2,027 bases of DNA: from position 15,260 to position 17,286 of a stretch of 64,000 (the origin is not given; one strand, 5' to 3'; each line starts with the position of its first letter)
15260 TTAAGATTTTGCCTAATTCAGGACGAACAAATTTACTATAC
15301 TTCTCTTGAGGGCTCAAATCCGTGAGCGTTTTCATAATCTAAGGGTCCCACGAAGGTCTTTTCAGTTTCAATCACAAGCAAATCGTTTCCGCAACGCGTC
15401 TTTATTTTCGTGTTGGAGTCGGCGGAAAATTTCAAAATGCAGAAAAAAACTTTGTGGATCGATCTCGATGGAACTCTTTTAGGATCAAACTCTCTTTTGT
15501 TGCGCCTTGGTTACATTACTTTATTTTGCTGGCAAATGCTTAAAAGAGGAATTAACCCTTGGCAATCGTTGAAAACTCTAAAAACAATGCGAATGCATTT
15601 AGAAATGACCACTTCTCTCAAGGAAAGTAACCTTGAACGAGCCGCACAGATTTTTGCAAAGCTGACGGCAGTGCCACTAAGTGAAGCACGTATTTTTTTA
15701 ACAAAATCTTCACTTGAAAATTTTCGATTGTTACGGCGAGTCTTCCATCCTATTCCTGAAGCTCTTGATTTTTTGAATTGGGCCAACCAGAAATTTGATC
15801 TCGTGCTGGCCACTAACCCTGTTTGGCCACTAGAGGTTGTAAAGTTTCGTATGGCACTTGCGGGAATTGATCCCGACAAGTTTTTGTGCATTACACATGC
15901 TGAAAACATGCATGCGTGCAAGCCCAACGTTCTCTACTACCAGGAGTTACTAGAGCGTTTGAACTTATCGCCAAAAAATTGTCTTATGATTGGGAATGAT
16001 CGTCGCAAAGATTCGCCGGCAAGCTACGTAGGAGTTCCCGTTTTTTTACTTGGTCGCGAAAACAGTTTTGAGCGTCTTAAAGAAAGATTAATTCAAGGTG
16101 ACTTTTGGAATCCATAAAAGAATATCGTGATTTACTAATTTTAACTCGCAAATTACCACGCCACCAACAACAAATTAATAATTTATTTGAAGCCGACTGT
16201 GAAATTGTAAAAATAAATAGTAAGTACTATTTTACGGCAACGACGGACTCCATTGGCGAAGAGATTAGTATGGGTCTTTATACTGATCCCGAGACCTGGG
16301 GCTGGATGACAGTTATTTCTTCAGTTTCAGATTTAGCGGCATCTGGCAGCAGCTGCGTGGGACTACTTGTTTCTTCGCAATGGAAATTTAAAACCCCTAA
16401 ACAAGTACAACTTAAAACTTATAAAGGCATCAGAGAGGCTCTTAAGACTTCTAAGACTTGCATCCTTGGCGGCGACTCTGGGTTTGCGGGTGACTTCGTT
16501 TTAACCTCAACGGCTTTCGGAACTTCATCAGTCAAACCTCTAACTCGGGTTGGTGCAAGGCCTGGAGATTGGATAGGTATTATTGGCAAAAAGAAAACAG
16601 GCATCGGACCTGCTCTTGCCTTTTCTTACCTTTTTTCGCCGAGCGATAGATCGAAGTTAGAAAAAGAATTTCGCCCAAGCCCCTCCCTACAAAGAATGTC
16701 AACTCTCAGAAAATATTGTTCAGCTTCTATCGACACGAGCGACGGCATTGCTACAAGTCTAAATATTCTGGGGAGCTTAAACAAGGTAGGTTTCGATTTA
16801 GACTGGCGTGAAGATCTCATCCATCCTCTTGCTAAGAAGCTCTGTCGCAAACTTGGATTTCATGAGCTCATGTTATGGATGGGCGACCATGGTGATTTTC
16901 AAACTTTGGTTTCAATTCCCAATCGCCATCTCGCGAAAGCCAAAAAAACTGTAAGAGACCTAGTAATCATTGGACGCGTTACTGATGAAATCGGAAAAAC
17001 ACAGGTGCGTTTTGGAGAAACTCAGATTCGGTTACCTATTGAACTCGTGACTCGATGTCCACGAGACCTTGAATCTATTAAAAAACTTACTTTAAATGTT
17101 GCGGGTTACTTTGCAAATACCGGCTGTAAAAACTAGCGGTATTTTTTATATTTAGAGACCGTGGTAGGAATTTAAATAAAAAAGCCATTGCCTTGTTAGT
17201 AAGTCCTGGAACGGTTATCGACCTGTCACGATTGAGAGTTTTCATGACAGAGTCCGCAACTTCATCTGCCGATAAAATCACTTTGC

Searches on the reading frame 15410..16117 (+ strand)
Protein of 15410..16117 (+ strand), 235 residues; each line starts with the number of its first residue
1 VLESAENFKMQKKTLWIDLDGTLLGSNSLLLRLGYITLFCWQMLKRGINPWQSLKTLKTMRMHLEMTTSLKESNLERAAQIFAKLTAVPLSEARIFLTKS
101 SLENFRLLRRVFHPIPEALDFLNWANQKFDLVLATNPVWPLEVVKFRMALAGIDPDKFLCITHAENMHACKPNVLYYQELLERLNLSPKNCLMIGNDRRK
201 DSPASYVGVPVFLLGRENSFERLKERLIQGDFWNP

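Call 3: search_protein_families(library=pfam, proteins=[window:15410-16117:+], max_evalue=0.01)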
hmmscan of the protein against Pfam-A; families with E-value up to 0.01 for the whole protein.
window:15410-16117:+ (235 aa): 4 families
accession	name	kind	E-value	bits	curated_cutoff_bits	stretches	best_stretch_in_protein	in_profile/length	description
PF00702.32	Hydrolase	-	9.1e-08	33.2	26.4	1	13-203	2-185/191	haloacid dehalogenase-like hydrolase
PF13419.12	HAD_2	-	4.6e-06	27.3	23.8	1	18-202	4-165/178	Haloacid dehalogenase-like hydrolase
PF12710.13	HAD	-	0.00034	21.5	27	1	18-135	4-108/189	haloacid dehalogenase-like hydrolase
PF13242.12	Hydrolase_like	-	0.0069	16.7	22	0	171-201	4-34/75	HAD-hyrolase-like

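Call 4: search_protein_families(library=ncbifam, proteins=[window:15410-16117:+], max_evalue=0.01)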
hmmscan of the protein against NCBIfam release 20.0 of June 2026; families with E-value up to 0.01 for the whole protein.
window:15410-16117:+ (235 aa): 9 families
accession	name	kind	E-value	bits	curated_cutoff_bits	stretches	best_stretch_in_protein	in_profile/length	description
TIGR02253.1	CTE7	subfamily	6.7e-08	32.6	169.75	1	14-226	4-206/221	TIGR02253 family HAD-type hydrolase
TIGR02254.1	YjjG_YfnB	equivalog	4.9e-07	29.5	159.9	1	90-201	72-182/223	YjjG family noncanonical pyrimidine nucleotidase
NF009695.0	PRK13222.1-2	equivalog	2.5e-05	23.9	225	0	103-199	87-178/226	phosphoglycolate phosphatase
TIGR01662.1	HAD-SF-IIIA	subfamily_domain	7.4e-05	22.9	44.6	1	157-211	80-135/141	HAD-IIIA family hydrolase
NF009804.0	PRK13288.1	equivalog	9.8e-05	21.9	218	0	141-197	109-164/215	pyrophosphatase PpaX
TIGR01509.1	HAD-SF-IA-v3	subfamily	0.00077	19.7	29.4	0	166-194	106-134/154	HAD-IA family hydrolase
TIGR02252.1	DREG-2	subfamily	0.0016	18.3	155.2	1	157-203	146-192/203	HAD hydrolase, REG-2-like, family IA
NF052576.1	PymNtasePynAStpc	equivalog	0.0019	17.9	350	1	124-197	111-182/229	pyrimidine 5'-nucleotidase PynA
TIGR01428.1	HAD_type_II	equivalog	0.0047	17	125.4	1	90-218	68-194/197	haloacid dehalogenase type II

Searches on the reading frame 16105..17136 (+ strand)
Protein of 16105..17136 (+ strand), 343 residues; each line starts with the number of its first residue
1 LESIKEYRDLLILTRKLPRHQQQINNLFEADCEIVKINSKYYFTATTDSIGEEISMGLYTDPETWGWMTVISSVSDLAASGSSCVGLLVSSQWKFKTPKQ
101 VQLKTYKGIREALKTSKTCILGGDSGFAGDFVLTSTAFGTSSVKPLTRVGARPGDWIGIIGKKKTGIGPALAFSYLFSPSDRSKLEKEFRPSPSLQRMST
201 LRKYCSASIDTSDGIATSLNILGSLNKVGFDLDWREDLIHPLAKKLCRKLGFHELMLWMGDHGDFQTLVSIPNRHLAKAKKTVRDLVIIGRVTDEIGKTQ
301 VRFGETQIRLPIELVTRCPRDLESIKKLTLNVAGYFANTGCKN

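Call 3: search_protein_families(library=pfam, proteins=[window:16105-17136:+], max_evalue=0.01)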
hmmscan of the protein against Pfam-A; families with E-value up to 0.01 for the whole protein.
window:16105-17136:+ (343 aa): 1 family
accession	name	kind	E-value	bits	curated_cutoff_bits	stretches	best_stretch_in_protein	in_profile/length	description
PF00586.29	AIRS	-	6.4e-14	52.8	24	1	30-140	2-111/112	AIR synthase related protein, N-terminal domain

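Call 4: search_protein_families(library=ncbifam, proteins=[window:16105-17136:+], max_evalue=0.01)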
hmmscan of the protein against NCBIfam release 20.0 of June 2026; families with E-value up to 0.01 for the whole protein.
window:16105-17136:+ (343 aa): 10 families
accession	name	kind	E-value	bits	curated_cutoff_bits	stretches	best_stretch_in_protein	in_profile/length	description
TIGR01379.1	thiL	equivalog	1.9e-32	112.5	184.15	1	21-302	16-303/320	thiamine-phosphate kinase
NF004353.0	PRK05731.2-2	equivalog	3.6e-27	95.3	301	1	27-294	17-279/311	thiamine-phosphate kinase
NF004351.0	PRK05731.1-4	equivalog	7.5e-17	61.4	324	1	59-300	68-304/321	thiamine-phosphate kinase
NF004350.0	PRK05731.1-1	equivalog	1.4e-15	57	441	1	22-263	21-262/325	thiamine-phosphate kinase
TIGR04050.1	MSMEG_0567_Cter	hypoth_equivalog_domain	2.9e-09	36.8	312.2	1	59-159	57-153/296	MSMEG_0567/sll0787 family protein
NF004354.0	PRK05731.2-3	equivalog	1.3e-06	28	204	1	104-232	88-213/273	thiamine-phosphate kinase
TIGR04049.1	AIR_rel_sll0787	hypoth_equivalog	1.3e-06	27.7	321.3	1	27-233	41-237/318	sll0787 family AIR synthase-like protein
TIGR00476.1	selD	equivalog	7.2e-06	25.4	125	1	19-170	35-181/311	selenide, water dikinase SelD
NF010705.0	PRK14105.1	equivalog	0.0019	17.1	291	1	58-174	70-186/345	selenide, water dikinase SelD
TIGR00878.1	purM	equivalog_domain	0.0036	16.5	236.35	1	26-127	37-138/332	phosphoribosylformylglycinamidine cyclo-ligase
